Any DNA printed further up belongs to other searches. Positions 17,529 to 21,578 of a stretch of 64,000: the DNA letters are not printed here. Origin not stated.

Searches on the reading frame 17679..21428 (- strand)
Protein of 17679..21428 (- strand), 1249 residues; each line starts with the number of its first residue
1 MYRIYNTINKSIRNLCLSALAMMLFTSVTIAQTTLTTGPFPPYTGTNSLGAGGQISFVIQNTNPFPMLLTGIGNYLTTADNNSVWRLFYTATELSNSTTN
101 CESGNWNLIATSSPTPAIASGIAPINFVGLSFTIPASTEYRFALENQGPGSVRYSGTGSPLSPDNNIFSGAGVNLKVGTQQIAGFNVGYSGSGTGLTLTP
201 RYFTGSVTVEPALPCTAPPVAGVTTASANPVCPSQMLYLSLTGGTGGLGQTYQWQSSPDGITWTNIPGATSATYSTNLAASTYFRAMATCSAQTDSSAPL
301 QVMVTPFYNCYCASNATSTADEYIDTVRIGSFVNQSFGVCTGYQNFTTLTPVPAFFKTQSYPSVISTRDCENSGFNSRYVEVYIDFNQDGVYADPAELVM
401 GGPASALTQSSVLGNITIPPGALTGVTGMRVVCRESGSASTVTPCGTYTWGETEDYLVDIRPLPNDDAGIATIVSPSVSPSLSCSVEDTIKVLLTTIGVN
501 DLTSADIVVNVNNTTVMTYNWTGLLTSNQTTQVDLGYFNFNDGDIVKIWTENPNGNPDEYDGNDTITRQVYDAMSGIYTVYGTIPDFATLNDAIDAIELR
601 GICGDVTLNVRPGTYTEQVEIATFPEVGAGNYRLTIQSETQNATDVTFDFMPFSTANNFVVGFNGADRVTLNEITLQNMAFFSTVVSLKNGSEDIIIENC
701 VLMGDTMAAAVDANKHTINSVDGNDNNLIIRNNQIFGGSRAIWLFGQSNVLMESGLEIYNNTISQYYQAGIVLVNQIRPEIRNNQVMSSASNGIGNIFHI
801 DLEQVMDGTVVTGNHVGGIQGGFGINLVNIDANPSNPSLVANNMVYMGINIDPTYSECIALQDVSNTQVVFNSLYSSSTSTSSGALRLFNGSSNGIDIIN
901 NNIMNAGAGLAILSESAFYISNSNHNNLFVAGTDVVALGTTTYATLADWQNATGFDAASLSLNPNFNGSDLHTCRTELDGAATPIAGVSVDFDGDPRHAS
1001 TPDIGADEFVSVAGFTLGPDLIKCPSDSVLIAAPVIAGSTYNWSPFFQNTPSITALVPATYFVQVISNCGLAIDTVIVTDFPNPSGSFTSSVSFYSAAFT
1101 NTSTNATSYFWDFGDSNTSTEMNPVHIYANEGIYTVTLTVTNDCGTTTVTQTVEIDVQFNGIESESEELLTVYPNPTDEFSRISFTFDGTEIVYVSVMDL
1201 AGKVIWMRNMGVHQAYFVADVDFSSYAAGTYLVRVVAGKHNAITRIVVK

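Call 9: search_protein_families(library=pfam, proteins=[window:17679-21428:-], max_evalue=0.001)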
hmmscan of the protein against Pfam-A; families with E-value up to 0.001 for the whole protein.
window:17679-21428:- (1249 aa): 4 families
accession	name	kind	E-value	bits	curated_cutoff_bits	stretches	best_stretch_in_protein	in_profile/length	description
PF18911.6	PKD_4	-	5.7e-19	68.4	27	1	1096-1157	23-85/85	PKD domain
PF20009.4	GEVED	-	1.2e-17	64.9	24.4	1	379-458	1-77/78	GEVED domain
PF18962.6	Por_Secre_tail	-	1.2e-08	35.6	27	1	1172-1248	1-75/75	Secretion system C-terminal sorting domain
PF00801.26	PKD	-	2.5e-08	34.2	23.5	1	1096-1154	16-79/80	PKD domain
